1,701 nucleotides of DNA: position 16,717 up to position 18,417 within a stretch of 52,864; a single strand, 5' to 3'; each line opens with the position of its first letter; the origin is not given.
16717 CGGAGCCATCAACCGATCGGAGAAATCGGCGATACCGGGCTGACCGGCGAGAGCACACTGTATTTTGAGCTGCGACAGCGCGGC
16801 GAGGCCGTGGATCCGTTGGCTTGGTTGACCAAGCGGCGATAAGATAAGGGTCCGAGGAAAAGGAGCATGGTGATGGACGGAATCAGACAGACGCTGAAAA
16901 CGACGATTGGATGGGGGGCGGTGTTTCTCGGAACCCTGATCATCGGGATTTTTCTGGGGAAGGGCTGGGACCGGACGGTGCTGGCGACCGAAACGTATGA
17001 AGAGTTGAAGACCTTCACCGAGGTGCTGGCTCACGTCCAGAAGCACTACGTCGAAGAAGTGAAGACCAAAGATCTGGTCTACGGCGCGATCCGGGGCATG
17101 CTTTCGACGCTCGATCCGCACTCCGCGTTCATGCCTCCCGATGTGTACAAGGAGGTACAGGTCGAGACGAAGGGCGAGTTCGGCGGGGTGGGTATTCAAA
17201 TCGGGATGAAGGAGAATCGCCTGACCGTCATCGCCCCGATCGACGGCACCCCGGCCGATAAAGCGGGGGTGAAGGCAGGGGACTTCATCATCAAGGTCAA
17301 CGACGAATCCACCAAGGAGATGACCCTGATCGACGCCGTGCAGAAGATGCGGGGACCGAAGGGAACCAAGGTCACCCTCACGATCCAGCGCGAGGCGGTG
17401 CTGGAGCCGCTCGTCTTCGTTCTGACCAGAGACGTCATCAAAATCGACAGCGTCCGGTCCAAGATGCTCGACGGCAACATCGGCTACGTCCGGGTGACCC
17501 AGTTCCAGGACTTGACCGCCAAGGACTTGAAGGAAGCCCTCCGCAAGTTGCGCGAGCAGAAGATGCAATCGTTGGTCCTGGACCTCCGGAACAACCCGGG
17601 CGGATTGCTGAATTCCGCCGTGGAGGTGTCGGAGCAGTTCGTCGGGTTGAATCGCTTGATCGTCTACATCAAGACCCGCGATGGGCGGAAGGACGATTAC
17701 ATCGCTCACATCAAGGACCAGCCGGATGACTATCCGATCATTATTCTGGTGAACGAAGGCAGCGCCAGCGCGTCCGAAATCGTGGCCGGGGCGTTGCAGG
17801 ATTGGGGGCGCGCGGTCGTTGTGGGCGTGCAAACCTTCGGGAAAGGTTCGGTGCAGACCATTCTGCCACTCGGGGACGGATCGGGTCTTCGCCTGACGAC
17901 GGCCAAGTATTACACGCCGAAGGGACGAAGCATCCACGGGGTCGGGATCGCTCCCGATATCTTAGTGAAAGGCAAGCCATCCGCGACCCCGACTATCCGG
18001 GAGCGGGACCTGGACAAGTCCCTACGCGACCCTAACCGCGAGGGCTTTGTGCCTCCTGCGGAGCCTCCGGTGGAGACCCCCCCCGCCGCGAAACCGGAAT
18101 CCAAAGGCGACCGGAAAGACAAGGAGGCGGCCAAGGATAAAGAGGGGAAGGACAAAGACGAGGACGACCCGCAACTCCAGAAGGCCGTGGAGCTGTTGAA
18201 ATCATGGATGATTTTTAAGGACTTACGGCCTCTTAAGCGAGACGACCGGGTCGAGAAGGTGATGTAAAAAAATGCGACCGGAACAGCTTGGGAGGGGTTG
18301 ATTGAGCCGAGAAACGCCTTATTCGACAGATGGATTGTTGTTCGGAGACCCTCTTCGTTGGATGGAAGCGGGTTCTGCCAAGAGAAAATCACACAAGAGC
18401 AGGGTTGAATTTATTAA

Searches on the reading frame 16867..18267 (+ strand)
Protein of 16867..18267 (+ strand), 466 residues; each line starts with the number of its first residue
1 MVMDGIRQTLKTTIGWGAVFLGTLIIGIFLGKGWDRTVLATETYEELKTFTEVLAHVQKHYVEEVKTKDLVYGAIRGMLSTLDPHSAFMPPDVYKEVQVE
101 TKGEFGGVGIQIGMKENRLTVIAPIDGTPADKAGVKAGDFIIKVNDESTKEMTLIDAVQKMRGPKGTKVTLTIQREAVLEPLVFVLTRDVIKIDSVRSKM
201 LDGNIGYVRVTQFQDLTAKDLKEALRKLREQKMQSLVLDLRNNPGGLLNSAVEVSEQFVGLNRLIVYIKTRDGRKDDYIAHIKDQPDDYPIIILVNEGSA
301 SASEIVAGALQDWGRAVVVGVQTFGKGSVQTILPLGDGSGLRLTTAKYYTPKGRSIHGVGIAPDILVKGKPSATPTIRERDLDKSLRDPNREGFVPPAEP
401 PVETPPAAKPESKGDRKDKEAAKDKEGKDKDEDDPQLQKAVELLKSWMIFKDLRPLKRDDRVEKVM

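Call 51: search_protein_families(library=pfam, max_evalue=0.00001, proteins=[window:16867-18267:+])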
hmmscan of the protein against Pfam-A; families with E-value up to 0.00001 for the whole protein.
window:16867-18267:+ (466 aa): 5 families
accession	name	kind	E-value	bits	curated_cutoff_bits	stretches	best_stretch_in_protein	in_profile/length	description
PF03572.23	Peptidase_S41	-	2.4e-59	200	24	1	204-367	1-165/165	Peptidase family S41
PF17820.7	PDZ_6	-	6.7e-15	55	27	1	121-175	2-54/54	PDZ domain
PF00595.29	PDZ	-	6.4e-13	49.3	23.2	1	97-174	2-81/81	PDZ domain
PF13180.12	PDZ_2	-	5.4e-11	43.1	27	1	106-177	1-71/80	PDZ domain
PF22694.1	CtpB_N-like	-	5.9e-10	39.9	27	1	42-89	33-81/85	Activating protease CtpB N-terminal domain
